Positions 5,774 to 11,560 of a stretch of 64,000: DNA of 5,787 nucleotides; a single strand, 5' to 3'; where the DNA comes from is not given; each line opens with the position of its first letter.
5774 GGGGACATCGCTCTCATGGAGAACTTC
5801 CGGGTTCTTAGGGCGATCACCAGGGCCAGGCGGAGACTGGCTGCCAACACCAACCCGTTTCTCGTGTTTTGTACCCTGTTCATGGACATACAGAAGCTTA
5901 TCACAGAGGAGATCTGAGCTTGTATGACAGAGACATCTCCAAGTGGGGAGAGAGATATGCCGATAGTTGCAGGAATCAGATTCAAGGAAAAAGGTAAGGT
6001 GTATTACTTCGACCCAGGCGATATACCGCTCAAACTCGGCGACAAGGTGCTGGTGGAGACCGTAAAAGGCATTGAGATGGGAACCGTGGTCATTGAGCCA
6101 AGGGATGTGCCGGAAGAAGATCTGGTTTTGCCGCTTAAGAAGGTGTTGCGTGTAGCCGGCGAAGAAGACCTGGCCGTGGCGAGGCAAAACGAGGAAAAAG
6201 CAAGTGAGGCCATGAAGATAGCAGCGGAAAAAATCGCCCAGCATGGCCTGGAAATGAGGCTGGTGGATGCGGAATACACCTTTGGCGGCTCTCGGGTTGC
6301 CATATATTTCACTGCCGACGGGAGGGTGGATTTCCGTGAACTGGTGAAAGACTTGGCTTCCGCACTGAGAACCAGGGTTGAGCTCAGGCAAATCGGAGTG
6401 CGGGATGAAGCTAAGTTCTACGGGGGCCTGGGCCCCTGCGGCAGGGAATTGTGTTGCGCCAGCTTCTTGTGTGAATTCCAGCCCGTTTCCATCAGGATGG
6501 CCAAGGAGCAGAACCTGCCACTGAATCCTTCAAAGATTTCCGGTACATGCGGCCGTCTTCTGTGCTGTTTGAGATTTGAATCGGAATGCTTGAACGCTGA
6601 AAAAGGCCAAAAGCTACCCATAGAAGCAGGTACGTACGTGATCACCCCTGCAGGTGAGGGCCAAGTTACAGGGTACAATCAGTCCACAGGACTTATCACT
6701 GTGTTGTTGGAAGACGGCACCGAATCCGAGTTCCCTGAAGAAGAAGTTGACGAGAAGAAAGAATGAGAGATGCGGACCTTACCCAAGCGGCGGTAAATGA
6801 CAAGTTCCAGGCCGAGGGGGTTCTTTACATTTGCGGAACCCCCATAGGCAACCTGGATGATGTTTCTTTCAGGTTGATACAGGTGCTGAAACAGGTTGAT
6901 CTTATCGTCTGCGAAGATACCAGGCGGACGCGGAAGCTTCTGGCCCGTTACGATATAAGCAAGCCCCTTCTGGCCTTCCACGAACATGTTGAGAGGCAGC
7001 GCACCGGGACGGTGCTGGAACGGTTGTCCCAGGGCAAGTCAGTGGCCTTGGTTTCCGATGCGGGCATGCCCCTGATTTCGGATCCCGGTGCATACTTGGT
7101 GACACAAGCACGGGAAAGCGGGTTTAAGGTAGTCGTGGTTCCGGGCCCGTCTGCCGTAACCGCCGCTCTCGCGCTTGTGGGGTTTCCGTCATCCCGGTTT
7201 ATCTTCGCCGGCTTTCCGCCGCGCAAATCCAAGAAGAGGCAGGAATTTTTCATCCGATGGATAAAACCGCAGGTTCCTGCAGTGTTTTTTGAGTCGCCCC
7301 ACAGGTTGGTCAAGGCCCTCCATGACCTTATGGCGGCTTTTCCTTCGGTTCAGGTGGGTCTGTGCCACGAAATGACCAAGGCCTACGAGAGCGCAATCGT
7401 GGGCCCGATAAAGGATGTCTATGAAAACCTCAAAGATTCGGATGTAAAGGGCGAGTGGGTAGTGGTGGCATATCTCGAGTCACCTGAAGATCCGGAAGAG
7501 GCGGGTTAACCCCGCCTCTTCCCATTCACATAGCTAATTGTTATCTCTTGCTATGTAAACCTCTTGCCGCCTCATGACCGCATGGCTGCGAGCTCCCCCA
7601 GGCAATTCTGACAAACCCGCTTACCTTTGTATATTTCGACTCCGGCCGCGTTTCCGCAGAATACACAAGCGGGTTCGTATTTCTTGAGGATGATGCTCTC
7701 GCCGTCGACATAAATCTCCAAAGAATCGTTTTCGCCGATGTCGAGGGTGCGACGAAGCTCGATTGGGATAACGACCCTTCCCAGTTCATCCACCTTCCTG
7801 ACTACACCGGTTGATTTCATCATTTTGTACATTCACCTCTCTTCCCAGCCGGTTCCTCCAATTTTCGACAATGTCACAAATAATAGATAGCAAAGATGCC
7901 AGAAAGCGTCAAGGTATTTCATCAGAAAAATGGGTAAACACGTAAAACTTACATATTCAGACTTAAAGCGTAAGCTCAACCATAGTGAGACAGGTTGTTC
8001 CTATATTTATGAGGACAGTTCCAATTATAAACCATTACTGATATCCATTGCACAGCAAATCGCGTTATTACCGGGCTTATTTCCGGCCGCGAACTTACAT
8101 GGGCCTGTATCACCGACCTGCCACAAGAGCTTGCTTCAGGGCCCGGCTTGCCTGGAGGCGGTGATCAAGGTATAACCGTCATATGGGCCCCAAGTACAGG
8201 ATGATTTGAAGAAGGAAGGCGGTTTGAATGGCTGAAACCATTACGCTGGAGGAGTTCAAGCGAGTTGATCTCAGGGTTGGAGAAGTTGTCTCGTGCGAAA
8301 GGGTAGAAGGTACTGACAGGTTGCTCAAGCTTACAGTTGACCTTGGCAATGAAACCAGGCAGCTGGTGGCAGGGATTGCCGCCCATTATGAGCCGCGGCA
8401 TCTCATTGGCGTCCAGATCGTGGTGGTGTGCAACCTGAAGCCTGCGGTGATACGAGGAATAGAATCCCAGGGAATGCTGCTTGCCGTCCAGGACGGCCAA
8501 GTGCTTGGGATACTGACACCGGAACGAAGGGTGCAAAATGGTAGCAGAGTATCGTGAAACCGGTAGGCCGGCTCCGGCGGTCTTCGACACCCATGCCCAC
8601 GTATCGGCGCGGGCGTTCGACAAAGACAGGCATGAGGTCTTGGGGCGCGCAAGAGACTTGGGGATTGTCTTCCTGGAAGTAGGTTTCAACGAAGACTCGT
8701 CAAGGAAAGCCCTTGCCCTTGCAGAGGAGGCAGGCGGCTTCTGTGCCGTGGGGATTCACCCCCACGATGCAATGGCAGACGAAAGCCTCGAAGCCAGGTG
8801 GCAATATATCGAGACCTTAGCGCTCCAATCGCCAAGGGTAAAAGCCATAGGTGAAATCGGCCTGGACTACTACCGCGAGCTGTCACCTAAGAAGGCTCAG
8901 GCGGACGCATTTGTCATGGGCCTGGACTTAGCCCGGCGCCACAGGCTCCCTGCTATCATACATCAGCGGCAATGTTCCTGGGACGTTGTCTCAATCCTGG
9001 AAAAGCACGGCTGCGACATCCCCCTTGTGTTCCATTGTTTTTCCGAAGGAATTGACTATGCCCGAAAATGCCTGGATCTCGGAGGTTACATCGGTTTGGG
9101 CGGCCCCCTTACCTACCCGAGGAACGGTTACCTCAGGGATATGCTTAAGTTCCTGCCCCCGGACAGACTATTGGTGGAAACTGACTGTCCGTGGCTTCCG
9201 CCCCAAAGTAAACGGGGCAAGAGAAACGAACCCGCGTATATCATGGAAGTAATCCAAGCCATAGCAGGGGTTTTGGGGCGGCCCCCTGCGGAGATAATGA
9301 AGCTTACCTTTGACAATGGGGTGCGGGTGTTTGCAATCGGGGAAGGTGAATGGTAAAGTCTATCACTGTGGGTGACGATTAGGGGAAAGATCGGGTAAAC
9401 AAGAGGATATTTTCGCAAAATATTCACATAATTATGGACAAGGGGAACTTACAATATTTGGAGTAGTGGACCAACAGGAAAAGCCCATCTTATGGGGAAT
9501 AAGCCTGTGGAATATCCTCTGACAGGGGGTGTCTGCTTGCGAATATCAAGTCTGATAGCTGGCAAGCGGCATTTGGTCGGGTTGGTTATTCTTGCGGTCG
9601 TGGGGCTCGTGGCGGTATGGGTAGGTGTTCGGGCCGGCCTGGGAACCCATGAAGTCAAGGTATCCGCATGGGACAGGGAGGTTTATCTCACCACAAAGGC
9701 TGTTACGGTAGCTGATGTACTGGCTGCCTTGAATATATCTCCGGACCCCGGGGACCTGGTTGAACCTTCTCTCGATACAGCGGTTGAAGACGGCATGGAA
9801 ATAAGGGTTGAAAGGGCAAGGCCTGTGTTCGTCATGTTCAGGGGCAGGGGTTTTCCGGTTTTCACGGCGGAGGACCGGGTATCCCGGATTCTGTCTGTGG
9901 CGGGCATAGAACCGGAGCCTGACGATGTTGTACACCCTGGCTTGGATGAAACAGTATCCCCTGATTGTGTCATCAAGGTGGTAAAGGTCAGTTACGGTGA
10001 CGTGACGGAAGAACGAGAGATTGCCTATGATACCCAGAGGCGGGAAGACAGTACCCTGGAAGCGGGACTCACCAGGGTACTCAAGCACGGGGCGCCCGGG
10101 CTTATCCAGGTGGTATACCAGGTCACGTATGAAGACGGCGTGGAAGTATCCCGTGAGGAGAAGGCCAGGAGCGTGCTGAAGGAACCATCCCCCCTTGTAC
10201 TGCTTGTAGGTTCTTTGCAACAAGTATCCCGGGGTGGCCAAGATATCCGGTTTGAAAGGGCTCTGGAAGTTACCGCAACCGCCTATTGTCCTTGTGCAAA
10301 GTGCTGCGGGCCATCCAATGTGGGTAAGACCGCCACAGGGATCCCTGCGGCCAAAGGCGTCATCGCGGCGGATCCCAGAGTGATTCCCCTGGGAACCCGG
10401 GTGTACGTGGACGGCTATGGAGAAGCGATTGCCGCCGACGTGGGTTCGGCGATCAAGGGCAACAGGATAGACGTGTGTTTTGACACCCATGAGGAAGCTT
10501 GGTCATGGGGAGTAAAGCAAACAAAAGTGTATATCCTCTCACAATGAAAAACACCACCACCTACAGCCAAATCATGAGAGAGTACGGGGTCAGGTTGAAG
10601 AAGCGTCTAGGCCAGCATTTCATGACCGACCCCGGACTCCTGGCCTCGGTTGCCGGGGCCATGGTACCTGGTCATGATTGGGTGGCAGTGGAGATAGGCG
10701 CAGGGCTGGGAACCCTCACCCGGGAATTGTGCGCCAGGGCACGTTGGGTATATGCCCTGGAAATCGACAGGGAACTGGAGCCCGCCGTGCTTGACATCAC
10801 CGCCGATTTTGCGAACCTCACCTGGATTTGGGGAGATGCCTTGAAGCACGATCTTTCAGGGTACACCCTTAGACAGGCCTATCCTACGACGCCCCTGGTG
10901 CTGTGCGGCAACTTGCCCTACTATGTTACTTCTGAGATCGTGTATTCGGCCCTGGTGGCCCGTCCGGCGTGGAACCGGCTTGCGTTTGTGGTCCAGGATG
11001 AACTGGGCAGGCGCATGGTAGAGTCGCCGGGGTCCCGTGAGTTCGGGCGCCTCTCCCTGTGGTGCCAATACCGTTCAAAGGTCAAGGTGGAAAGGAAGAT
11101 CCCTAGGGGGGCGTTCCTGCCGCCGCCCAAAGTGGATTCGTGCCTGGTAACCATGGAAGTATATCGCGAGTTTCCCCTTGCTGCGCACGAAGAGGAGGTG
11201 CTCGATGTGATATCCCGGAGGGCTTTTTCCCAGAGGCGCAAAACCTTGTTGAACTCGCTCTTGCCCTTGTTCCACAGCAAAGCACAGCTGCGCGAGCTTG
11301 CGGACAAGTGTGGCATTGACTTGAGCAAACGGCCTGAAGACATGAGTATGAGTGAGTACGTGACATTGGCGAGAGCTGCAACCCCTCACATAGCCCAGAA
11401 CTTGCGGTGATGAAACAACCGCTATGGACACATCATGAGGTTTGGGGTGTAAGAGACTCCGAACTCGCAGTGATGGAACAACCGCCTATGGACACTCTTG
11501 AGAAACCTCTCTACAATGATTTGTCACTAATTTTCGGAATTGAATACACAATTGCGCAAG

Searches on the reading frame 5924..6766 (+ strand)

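Call 19: search_protein_families(library=pfam, proteins=[window:5924-6766:+], max_evalue=0.00001)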
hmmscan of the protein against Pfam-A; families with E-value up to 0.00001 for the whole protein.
window:5924-6766:+ (280 aa): 1 family
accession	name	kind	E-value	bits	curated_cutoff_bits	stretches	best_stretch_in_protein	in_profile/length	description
PF04468.17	PSP1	-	8.2e-34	116.2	27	1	72-157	1-86/86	PSP1 C-terminal conserved region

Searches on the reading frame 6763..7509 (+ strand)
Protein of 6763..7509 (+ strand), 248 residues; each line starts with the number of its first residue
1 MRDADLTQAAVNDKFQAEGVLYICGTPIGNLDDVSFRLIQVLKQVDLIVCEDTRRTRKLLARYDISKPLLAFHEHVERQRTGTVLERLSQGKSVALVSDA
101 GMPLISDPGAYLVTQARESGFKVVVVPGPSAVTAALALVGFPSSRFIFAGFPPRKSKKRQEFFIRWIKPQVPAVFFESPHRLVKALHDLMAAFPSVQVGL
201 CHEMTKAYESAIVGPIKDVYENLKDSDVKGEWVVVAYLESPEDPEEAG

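Call 19: search_protein_families(library=pfam, proteins=[window:6763-7509:+], max_evalue=0.00001)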
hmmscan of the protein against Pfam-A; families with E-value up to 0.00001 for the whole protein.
window:6763-7509:+ (248 aa): 1 family
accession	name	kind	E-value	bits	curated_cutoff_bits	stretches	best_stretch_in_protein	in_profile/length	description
PF00590.25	TP_methylase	-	1.2e-31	110.8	27.8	1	21-219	2-211/212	Tetrapyrrole (Corrin/Porphyrin) Methylases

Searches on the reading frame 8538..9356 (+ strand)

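Call 19: search_protein_families(library=pfam, proteins=[window:8538-9356:+], max_evalue=0.00001)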
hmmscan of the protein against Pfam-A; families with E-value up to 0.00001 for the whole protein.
window:8538-9356:+ (272 aa): 1 family
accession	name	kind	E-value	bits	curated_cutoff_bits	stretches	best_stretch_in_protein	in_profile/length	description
PF01026.27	TatD_DNase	-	8.5e-67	225.6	27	1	16-265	1-252/253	TatD related DNase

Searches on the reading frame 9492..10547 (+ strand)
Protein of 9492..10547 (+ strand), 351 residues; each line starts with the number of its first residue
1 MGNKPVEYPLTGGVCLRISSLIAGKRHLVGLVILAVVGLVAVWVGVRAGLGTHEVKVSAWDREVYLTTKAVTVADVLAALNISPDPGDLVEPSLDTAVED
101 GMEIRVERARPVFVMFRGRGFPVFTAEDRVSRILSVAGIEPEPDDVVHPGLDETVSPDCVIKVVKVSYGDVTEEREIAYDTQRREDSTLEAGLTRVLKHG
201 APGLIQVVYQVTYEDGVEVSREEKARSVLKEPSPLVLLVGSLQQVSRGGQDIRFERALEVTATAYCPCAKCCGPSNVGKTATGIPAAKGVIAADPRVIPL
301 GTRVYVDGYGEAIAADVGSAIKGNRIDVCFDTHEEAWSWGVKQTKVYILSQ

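Call 19: search_protein_families(library=pfam, proteins=[window:9492-10547:+], max_evalue=0.00001)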
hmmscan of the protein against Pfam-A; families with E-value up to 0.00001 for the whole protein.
window:9492-10547:+ (351 aa): 3 families
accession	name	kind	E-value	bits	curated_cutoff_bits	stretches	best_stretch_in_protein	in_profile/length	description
PF06725.17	3D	-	6.1e-21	74.9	23.8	1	290-349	2-71/72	3D domain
PF07501.17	G5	-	8.5e-21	74.4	23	1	170-240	3-73/75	G5 domain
PF03990.20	DUF348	-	1.1e-12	47.9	24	1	62-95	8-41/41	G5-linked-Ubiquitin-like domain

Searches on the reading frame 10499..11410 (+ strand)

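Call 19: search_protein_families(library=pfam, proteins=[window:10499-11410:+], max_evalue=0.00001)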
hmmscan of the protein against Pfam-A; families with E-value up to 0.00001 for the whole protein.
window:10499-11410:+ (303 aa): 1 family
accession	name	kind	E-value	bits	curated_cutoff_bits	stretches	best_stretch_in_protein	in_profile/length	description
PF00398.26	RrnaAD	-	1.1e-40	139.8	24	1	32-292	3-259/263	Ribosomal RNA adenine dimethylase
